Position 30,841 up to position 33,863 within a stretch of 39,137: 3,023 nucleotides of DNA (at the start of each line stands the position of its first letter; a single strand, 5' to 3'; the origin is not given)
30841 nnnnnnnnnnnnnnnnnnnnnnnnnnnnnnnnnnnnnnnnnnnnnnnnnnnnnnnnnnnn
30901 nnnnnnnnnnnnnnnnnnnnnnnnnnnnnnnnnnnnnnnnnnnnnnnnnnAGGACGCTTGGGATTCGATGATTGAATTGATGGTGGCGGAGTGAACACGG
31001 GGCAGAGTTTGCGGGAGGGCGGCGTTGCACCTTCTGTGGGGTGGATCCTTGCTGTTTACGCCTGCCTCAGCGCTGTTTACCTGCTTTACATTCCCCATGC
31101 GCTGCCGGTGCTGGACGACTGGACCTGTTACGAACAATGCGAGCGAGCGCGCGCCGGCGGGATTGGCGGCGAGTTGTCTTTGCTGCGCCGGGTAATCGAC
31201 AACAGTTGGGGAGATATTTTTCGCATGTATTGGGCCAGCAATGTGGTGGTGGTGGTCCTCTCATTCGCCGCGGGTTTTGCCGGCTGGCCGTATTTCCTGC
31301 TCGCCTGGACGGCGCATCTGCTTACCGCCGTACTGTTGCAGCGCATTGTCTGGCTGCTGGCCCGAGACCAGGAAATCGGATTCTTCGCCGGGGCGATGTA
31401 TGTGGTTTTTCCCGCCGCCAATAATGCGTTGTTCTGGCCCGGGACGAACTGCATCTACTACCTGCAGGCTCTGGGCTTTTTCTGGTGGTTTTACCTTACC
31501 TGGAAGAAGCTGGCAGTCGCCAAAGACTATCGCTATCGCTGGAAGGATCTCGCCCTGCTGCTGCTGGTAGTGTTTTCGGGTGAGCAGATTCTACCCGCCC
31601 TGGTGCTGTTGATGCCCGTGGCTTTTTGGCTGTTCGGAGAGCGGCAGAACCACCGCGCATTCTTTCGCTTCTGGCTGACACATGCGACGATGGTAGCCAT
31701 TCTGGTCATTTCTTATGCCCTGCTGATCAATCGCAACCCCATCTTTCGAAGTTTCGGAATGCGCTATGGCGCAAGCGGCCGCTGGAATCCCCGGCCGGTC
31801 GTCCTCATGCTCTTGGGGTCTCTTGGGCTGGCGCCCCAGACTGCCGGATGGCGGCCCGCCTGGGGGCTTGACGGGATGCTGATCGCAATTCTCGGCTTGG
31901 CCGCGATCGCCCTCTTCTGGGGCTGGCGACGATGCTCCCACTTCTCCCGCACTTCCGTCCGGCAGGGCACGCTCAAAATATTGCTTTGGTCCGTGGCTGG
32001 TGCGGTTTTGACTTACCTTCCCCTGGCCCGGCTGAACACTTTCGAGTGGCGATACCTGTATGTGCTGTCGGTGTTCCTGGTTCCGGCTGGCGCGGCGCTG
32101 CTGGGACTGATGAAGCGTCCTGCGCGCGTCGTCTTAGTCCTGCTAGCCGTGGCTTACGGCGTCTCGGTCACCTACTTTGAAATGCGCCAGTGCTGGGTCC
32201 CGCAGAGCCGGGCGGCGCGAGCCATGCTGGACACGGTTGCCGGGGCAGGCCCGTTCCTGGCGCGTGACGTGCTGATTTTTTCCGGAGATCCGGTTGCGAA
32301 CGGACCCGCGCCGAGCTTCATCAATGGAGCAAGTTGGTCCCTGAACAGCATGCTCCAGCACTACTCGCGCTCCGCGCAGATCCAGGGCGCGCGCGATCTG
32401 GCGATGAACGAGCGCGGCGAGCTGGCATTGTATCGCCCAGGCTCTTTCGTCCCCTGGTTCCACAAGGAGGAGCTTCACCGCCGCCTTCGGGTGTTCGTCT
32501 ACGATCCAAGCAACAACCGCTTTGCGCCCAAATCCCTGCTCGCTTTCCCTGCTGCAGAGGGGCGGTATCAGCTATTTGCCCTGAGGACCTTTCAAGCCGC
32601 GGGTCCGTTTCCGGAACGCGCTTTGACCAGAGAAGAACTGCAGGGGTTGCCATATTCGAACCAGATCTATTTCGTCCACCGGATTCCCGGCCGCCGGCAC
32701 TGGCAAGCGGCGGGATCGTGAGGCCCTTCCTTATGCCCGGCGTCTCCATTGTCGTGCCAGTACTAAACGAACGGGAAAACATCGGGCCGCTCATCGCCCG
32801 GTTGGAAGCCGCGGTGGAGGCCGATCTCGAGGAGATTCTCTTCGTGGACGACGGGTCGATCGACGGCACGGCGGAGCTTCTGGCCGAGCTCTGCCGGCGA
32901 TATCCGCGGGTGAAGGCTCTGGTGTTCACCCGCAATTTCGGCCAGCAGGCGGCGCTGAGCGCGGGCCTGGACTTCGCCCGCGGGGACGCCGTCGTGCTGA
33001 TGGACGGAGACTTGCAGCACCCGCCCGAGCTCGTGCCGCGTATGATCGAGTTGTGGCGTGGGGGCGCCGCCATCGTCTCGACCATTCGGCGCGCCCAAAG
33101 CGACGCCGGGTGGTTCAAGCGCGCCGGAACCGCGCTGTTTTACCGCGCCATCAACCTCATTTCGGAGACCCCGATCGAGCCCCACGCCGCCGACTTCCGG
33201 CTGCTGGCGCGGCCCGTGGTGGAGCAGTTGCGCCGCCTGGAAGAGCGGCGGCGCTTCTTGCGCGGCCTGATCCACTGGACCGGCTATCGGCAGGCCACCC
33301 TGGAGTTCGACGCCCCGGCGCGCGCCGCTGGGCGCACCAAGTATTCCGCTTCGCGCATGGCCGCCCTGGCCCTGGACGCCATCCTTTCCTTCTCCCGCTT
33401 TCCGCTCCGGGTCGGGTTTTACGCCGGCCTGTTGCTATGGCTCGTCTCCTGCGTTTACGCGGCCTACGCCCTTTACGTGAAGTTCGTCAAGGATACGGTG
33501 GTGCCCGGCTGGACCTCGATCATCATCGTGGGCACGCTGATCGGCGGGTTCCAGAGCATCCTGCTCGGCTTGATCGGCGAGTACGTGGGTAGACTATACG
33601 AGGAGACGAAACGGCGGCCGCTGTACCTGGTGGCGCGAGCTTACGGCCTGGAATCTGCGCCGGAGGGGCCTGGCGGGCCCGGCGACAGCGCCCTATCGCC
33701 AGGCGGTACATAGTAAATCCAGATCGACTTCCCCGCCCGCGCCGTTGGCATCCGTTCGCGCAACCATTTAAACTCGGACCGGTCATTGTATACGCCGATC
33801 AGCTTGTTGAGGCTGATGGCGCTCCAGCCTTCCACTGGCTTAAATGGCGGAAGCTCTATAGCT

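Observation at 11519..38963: Glycoconjugate supercluster with eight GT-C-like membrane proteins, one lipid-phospho-sugar synthase, fused cytoplasmic enzymes, and no recognisable exporter, polymerase or initiating transferase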

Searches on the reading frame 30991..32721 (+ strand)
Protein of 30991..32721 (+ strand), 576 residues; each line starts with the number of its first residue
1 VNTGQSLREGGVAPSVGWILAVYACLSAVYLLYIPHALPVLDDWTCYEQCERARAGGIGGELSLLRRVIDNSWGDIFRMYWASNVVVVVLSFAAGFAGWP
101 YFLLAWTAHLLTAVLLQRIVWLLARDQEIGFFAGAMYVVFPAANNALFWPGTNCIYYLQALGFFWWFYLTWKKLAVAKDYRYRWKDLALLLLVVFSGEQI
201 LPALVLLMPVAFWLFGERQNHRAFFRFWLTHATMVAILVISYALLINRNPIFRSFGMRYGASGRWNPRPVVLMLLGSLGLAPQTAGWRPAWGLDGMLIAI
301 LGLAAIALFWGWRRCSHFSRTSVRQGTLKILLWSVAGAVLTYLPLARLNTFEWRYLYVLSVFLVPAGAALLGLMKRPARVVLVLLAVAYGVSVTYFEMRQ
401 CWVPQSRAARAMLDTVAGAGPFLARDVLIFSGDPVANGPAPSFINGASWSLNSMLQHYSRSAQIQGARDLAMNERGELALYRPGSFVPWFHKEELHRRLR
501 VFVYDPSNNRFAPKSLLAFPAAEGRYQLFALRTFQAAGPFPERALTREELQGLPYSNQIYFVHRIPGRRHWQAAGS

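Call 6: search_protein_families(library=pfam, proteins=[window:30991-32721:+], max_evalue=0.01)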
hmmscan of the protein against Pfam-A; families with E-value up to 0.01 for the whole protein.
window:30991-32721:+ (576 aa): 0 families

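Call 9: search_protein_families(library=ncbifam, proteins=[window:30991-32721:+], max_evalue=0.1)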
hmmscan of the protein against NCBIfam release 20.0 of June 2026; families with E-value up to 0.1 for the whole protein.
window:30991-32721:+ (576 aa): 0 families

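Call 13: find_homologous_proteins(query=window:30991-32721:+)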
Query window:30991-32721:+ (576 aa): 35 proteins with E <= 0.001 among 8000 candidates.
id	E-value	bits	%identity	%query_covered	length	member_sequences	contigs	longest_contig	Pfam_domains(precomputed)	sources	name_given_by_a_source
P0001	0.0e+0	1281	100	97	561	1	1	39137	-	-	-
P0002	2.0e-181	623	57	95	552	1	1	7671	-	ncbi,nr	ncbi:MAG: hypothetical protein HY238_20285 [Acidobacteria bacterium]|nr:hypothetical protein [Acidob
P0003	9.9e-180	617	57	95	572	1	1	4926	-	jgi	-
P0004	3.2e-176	605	55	95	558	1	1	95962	-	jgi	jgi:hypothetical protein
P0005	7.2e-175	601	54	95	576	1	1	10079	-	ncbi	-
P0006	2.5e-174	599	54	95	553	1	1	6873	-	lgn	-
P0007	3.7e-174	599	55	96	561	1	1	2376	-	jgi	jgi:hypothetical protein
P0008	5.6e-173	595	54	95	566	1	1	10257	-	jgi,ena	-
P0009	1.9e-170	586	53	93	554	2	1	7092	-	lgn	-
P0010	2.2e-170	586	52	98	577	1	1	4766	-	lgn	-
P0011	1.1e-166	574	53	94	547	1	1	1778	-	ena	-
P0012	1.7e-166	573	52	95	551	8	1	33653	-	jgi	jgi:hypothetical protein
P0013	7.1e-166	571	54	95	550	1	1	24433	-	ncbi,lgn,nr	ncbi:MAG TPA: hypothetical protein VEU62_18690 [Bryobacterales bacterium]|nr:hypothetical protein [B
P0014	1.4e-165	570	50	96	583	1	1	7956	-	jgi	-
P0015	3.8e-163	562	53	95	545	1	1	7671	-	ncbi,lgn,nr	ncbi:MAG: hypothetical protein HY238_20280 [Acidobacteria bacterium]|nr:hypothetical protein [Acidob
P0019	1.9e-157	543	53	96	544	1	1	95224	-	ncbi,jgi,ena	-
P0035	2.3e-100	355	43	83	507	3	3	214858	-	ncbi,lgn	-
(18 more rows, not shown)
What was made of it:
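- Tried and rejected: The window is a complete 39,137-bp contig (call 13), so its own flanks cannot be read.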

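Call 14: find_encoding_contigs(protein=P0004, flank=10000, max_places=3)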
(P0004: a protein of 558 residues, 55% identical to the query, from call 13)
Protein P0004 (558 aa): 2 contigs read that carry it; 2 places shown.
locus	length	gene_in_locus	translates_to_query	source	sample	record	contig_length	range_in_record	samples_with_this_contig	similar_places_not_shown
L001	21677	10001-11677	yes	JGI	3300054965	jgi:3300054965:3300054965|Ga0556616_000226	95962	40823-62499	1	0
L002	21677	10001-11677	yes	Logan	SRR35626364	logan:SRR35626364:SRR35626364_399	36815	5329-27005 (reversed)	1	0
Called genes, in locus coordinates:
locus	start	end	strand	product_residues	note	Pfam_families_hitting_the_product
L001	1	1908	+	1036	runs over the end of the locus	PF08241:Methyltransf_11, PF08242:Methyltransf_12, PF13489:Methyltransf_23, PF13649:Methyltransf_25, PF13847:Methyltransf_31, PF13641:Glyco_tranf_2_3, PF00535:Glycos_transf_2, PF10111:Glyco_tranf_2_2, +3 more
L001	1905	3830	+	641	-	-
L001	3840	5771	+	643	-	-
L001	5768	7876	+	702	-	PF13231:PMT_2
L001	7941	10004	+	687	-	PF13231:PMT_2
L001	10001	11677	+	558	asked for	-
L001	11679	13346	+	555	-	-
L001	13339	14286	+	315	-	PF00535:Glycos_transf_2, PF10111:Glyco_tranf_2_2 (weak), PF13641:Glyco_tranf_2_3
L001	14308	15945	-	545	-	PF13231:PMT_2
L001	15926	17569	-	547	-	-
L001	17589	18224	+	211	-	-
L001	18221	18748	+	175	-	PF00571:CBS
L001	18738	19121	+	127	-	PF01903:CbiX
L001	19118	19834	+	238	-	PF00970:FAD_binding_6, PF00175:NAD_binding_1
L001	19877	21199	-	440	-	PF01408:GFO_IDH_MocA, PF19051:GFO_IDH_MocA_C2 (weak), PF02894:GFO_IDH_MocA_C, PF22725:GFO_IDH_MocA_C3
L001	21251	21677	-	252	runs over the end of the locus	PF00595:PDZ, PF13180:PDZ_2, PF14685:PDZ_Tricorn (faint), PF17820:PDZ_6, PF13180:PDZ_2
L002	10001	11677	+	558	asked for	-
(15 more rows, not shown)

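Call 15: find_encoding_contigs(protein=P0035, flank=10000, max_places=3)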
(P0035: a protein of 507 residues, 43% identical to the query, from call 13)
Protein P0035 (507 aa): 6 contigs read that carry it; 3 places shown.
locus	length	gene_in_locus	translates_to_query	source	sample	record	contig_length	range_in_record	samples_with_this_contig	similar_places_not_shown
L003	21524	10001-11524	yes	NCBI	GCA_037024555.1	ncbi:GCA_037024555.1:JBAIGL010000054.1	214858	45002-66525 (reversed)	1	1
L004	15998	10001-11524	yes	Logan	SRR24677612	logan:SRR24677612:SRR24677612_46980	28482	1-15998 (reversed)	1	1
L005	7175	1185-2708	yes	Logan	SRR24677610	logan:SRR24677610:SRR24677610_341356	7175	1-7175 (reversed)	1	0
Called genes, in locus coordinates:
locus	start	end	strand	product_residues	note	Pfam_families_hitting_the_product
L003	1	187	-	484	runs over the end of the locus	PF13489:Methyltransf_23, PF08241:Methyltransf_11, PF08242:Methyltransf_12, PF13649:Methyltransf_25, PF13847:Methyltransf_31 (weak), PF00535:Glycos_transf_2, PF10111:Glyco_tranf_2_2 (weak), PF13641:Glyco_tranf_2_3 (weak)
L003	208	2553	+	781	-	PF00535:Glycos_transf_2, PF10111:Glyco_tranf_2_2, PF13641:Glyco_tranf_2_3, PF13632:Glyco_trans_2_3 (weak), PF00534:Glycos_transf_1, PF13692:Glyco_trans_1_4, PF13524:Glyco_trans_1_2 (weak)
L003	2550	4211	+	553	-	-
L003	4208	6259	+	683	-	PF13231:PMT_2 (weak)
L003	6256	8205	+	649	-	PF13231:PMT_2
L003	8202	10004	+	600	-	-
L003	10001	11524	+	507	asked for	-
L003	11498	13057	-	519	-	PF02366:PMT, PF13231:PMT_2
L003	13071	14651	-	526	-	-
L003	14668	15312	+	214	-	-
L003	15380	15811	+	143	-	PF00571:CBS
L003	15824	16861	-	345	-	PF04055:Radical_SAM, PF12345:DUF3641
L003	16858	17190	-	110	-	PF02627:CMD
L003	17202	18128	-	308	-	PF01156:IU_nuc_hydro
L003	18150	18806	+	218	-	PF03352:Adenine_glyco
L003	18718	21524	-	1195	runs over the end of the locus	PF00873:ACR_tran, PF02355:SecD_SecF_C (weak)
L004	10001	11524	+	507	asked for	-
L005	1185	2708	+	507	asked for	-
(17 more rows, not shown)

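Call 19: search_solved_structures(query=A1, max_evalue=10)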
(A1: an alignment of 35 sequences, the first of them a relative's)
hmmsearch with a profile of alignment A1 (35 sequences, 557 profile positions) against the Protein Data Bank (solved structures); distinct sequences matched with E-value up to 10: 1.
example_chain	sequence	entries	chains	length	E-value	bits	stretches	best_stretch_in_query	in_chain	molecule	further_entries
4i2o_A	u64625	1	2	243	0.56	11.9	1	437-505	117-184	FixK2 protein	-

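Call 32: predict_structure(alignment_id=A1)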
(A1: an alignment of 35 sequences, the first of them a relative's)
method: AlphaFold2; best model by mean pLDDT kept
length: 561 residues; sequences in the alignment: 35
mean_pLDDT: 93.5   pTM: 0.92
mean pLDDT of the five models: 93.5, 92.4, 91.9, 91.8, 90.7
residues with pLDDT >= 90: 476; 70-90: 69; 50-70: 12; < 50: 4
segments of 3 or more residues with pLDDT < 50: 558-561
pLDDT, mean of each block of 10 residues (from residue 1): 96 98 96 95 97 94 94 96 97 98 96 96 98 95 98 98 98 97 97 98 97 98 97 93 84 94 95 94 98 96 75 97 97 91 98 96 96 98 97 97 93 93 92 91 91 91 86 82 94 95 94 92 85 94 93 52 30
secondary structure, 60 per line:
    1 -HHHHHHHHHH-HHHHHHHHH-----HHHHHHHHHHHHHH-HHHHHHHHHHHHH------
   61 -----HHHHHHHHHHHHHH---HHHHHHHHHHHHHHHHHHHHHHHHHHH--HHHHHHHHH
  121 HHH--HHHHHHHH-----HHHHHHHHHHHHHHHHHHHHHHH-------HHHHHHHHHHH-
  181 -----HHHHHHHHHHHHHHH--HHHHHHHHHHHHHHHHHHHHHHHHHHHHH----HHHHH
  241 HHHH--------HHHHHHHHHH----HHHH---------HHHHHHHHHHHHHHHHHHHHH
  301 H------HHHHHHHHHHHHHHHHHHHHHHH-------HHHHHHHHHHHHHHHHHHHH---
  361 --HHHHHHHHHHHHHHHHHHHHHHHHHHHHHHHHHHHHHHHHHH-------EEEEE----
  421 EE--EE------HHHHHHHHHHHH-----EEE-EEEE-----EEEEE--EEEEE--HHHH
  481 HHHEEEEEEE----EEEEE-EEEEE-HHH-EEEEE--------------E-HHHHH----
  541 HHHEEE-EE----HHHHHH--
elements in order: H2-11 H13-21 H27-40 H42-54 H66-79 H83-109 H112-123 H126-133 H139-161 H169-179 H186-200 H203-231 H236-244 H253-262 H267-270 H280-301 H308-330 H338-357 H363-404 E412-416 H433-444 E450-452 E454-457 E463-467 E470-474 H477-483 E484-490 E495-499 E501-505 E511-515 H532-536 E544-546 H554-559
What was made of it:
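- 30991..32721 (+): H: GT-C-fold membrane protein from a second unmodelled family, 576 aa (the public gene call is 561 aa). Invariant D27 D28 W29. AF2 pLDDT 93.5 (call 32).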

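Call 34: fold_search(model_id=the predicted structure, library=pdb)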
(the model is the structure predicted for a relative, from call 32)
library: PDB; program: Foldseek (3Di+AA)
matches with E <= 10: 291; with E <= 0.001: 0
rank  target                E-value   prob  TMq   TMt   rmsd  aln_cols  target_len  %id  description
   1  8b6l_I                1.1e-03  1.00  0.38  0.32  14.9       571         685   12  Subtomogram average of the human Sec61-TRAP-OSTA-translocon (released 2022-12-07)
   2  8pn9_A                3.7e-03  1.00  0.40  0.35  11.7       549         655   12  Structure of human oligosaccharyltransferase OST-A complex bound to NGI-1 (released 2024-05-08)
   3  5gmy_A                4.2e-03  1.00  0.37  0.27  14.3       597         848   12  Crystal structure of the Archaeoglobus fulgidus oligosaccharyltransferase (O29867_ARCFU) tethered with an acceptor pep (released 2017-02-01)
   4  5f15                  5.5e-03  0.99  0.35  0.36  14.3       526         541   15  Crystal Structure of ArnT from Cupriavidus metallidurans bound to Undecaprenyl phosphate (released 2016-02-17)
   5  5ezm                  8.5e-03  1.00  0.38  0.39  13.0       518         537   15  Crystal Structure of ArnT from Cupriavidus metallidurans in the apo state (released 2016-02-17)
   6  6ftg_5                1.1e-02  1.00  0.40  0.35  21.3       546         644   13  Subtomogram average of OST-containing ribosome-translocon complexes from canine rough microsomal membranes (released 2018-03-21)
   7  7e9s_A                1.2e-02  0.99  0.35  0.24  17.3       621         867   13  Archaeal oligosaccharyltransferase AglB from Archaeoglobus fulgidus in complex with an inhibitory peptide and a dolich (released 2021-09-08)
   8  3wak                  1.6e-02  0.98  0.34  0.24  16.6       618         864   12  Crystal structure of the Archaeoglobus fulgidus oligosaccharyltransferase (O29867_ARCFU) in the apo form (released 2013-10-30)
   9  6s7t_A                2.8e-02  0.99  0.38  0.31  11.5       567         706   11  Cryo-EM structure of human oligosaccharyltransferase complex OST-B (released 2019-12-18)
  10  3waj                  2.8e-02  0.97  0.35  0.27  18.7       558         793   12  Crystal structure of the Archaeoglobus fulgidus oligosaccharyltransferase (O29867_ARCFU) complex with Zn and sulfate (released 2013-10-30)
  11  7wv9_R                1.1e-01  0.16  0.10  0.17  23.8       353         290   12  Allosteric modulator ZCZ011 binding to CP55940-bound cannabinoid receptor 1 in complex with Gi protein (released 2022-06-15)
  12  8pm2_R                1.6e-01  0.16  0.10  0.18  23.1       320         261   12  Structure of the murine trace amine-associated receptor TAAR7f bound to N,N-dimethylcyclohexylamine (DMCH) in complex  (released 2023-08-09)
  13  7zlg_A                1.7e-01  0.87  0.30  0.27  12.5       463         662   11  Cryo-EM structure of C-mannosyltransferase CeDPY19, in complex with acceptor peptide and bound to CMT2-Fab and anti-Fa (released 2023-01-11)
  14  7lo7_Z                2.5e-01  0.12  0.12  0.16  23.4       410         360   12  NorA in complex with Fab25 (released 2022-04-20)
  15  6g9x_B                3.0e-01  0.11  0.12  0.16  23.8       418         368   14  Crystal structure of a MFS transporter at 2.54 Angstroem resolution (released 2019-07-03)
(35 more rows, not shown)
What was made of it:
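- On GT-C glycosyltransferase superfamily (for E, F, H): H: the ten best PDB hits are all STT3, AglB or ArnT, probability 0.97-1.00, TM-score 0.34-0.40 (call 34).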

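Call 75: find_encoding_contigs(protein=P0019, flank=10000, max_places=1)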
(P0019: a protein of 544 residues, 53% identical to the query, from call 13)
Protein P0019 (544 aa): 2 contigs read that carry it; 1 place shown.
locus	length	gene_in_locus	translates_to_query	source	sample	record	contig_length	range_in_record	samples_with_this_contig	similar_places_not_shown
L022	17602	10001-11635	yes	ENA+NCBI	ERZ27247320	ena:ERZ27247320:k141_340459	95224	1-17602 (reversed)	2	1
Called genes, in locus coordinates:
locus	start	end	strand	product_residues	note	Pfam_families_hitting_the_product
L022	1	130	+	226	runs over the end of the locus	PF22629:ACT_AHAS_ss (weak), PF18462:DUF5612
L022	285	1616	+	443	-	-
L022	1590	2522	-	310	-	PF01869:BcrAD_BadFG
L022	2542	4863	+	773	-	-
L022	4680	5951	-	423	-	PF01103:Omp85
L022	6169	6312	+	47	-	-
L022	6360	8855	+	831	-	PF12228:DUF3604 (faint)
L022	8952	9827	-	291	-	PF05721:PhyH (faint)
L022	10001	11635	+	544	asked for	-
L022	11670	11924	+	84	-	-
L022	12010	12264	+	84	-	PF07704:PSK_trans_fac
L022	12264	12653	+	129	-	PF01850:PIN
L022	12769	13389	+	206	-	PF01833:TIG (faint)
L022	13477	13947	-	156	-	PF01575:MaoC_dehydratas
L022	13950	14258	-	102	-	PF00355:Rieske, PF13806:Rieske_2, PF22543:Rieske_4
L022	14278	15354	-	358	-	PF01408:GFO_IDH_MocA, PF02894:GFO_IDH_MocA_C, PF22725:GFO_IDH_MocA_C3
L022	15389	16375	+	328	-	PF02353:CMAS (weak), PF01209:Ubie_methyltran (weak), PF13489:Methyltransf_23, PF08241:Methyltransf_11, PF08242:Methyltransf_12, PF13649:Methyltransf_25, PF13847:Methyltransf_31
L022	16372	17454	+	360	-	PF13579:Glyco_trans_4_4 (faint), PF02350:Epimerase_2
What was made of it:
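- An H-family gene can occur alone, outside any cluster (L022, call 75).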

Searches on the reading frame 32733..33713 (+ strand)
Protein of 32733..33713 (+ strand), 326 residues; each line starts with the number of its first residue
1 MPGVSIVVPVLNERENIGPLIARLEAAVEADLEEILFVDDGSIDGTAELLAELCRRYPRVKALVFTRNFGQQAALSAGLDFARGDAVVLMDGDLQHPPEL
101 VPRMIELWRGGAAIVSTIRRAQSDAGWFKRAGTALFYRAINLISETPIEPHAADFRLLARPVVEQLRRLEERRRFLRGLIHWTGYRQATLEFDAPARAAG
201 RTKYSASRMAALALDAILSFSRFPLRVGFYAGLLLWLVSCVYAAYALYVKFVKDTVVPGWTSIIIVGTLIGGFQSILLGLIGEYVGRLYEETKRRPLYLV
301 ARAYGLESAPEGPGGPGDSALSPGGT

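Call 6: search_protein_families(library=pfam, proteins=[window:32733-33713:+], max_evalue=0.01)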
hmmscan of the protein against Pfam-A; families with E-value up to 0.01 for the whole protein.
window:32733-33713:+ (326 aa): 4 families
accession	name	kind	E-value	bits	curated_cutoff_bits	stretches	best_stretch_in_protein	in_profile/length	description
PF00535.33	Glycos_transf_2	-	1.5e-30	106.8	23.3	1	5-161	1-162/168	Glycosyl transferase family 2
PF13641.12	Glyco_tranf_2_3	-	3e-07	31.1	27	1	2-137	1-141/230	Glycosyltransferase like family 2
PF10111.15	Glyco_tranf_2_2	-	0.00059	19.8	27.3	1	5-98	1-96/276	Glycosyltransferase like family 2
PF13506.12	Glyco_transf_21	-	0.002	18.1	21.7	1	74-145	21-93/174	Glycosyl transferase family 21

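Call 9: search_protein_families(library=ncbifam, proteins=[window:32733-33713:+], max_evalue=0.1)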
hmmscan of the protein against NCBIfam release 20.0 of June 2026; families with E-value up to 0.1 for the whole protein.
window:32733-33713:+ (326 aa): 21 families
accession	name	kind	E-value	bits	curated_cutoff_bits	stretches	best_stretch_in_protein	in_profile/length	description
NF047588.1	GlcsyltransPgfSStrep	equivalog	1.5e-69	234.6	500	1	4-302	3-304/308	glycosyltransferase PgfS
NF007986.1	PRK10714.1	equivalog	8.9e-42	143.2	529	1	4-303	8-311/316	undecaprenyl-phosphate 4-deoxy-4-formamido-L-arabinose transferase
TIGR03937.1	PgaC_IcaA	equivalog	2e-14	53.3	422.3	1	2-93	45-135/407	poly-beta-1,6-N-acetyl-D-glucosamine synthase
TIGR04283.1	glyco_like_mftF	equivalog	1.1e-12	48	182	1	4-128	1-107/221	TIGR04283 family arsenosugar biosynthesis glycosyltransferase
NF007482.0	PRK10073.1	equivalog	7.2e-12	44.9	423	1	3-107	7-109/334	glycosyltransferase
NF041875.1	EPS_EpsD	equivalog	9.3e-12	45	370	1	4-115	1-111/325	exopolysaccharide biosynthesis glycosyltransferase EpsD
TIGR04182.1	glyco_TIGR04182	equivalog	5.9e-11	42.3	325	1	4-130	2-120/293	S-layer glycoprotein N-glycosyltransferase AglJ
NF010496.0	PRK13915.1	equivalog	7.6e-10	38.3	262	1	4-105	33-139/307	glucosyl-3-phosphoglycerate synthase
TIGR03965.1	mycofact_glyco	equivalog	1.5e-09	37.3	280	1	2-98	74-169/467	mycofactocin biosynthesis glycosyltransferase MftF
NF058614.1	PPMAGASynPpgS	equivalog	1e-08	34.9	370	1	4-122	2-116/226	polyprenyl-phospho-N-acetylgalactosaminyl synthase PpgS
NF047683.1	TeichurnBiosyTuaG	equivalog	1.7e-08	34.4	400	1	2-107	6-110/252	teichuronic acid biosynthesis protein TuaG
NF045692.1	OglycostaseCruG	equivalog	7.6e-08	31.7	600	1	3-106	42-150/386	2'-O-glycosyltransferase CruG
TIGR03469.1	HpnB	hypoth_equivalog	4e-06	26.1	379.25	1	2-122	44-175/386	hopene-associated glycosyltransferase HpnB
NF050050.1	ProtGlycPglI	equivalog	7.1e-05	22.3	500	1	1-94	1-94/306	GalNAc(5)-diNAcBac-PP-undecaprenol beta-1,3-glucosyltransferase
NF041391.1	DPhHxTase_Halo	equivalog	9e-05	21.5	375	1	11-168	4-155/213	dolichyl-phosphate hexose transferase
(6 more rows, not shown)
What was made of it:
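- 32733..33713 (+): GtrB/ArnC-type polyprenyl-P-sugar synthase, 326 aa: a GT2 domain plus two C-terminal TM helices. An accessory gene, since several related loci lack it. NCBIfam PgfS 1.5e-69, below cut-off (call 9).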

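Call 31: search_solved_structures(query=window:32733-33713:+, max_evalue=0.001)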
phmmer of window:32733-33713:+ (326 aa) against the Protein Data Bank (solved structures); distinct sequences matched with E-value up to 0.001: 19.
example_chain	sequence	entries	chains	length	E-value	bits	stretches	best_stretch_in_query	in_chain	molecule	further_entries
5ekp_C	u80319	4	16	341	5e-76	259.2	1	4-310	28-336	Uncharacterized glycosyltransferase sll0501 | Glycosyltransferase sll0501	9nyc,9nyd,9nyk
9nye_A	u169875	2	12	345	5.2e-76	259.2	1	4-310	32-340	Glycosyltransferase sll0501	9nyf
5eke_A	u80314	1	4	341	6.9e-76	258.8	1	4-310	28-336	Uncharacterized glycosyltransferase sll0501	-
9hwj_A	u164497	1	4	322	1.1e-40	143.2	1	4-303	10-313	Undecaprenyl-phosphate 4-deoxy-4-formamido-L-arabinose transferase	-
9bhc_C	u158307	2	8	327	3e-40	141.7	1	4-310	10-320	Undecaprenyl-phosphate 4-deoxy-4-formamido-L-arabinose transferase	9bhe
8vxh_A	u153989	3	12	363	4.4e-40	141.1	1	4-310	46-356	Undecaprenyl-phosphate 4-deoxy-4-formamido-L-arabinose transferase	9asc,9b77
5mlz_A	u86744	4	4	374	8.9e-21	77.7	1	4-119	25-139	Dolichol monophosphate mannose synthase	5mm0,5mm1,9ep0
3bcv_A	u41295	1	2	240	5.1e-08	35.8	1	2-94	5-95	Putative glycosyltransferase protein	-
3ckj_A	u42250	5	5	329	7.5e-08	35.2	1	4-120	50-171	Putative uncharacterized protein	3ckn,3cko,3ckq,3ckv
2z87_A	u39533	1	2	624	9.3e-07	31.6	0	2-111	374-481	Chondroitin synthase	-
2z86_A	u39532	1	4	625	9.3e-07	31.6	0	2-111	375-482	Chondroitin synthase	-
4y6n_A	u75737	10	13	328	5.1e-06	29.2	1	4-106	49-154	Glucosyl-3-phosphoglycerate synthase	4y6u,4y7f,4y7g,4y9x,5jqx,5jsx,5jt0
3e25_A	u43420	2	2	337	5.4e-06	29.1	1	4-106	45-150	Putative uncharacterized protein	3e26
4ddz_A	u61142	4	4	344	5.7e-06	29.1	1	4-106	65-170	GLUCOSYL-3-PHOSPHOGLYCERATE SYNTHASE (GpgS) | Glucosyl-3-phosphoglycerate synthase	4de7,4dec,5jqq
7pdo_A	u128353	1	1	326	8.6e-06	28.5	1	4-105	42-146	Glucosyl-3-phosphoglycerate synthase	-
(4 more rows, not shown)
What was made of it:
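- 32733..33713 (+): PDB GtrB 5ekp 5e-76 over the full length, ArnC 1e-40 (call 31).
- On GtrB/ArnC-type polyprenyl-P-sugar synthase (32733-33713): 5ekp GtrB 5e-76 over residues 4-310; ArnC 1e-40 (call 31).
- Checked: The GtrB-like gene 32733-33713 matches Synechocystis GtrB over its full length (5e-76, call 31).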
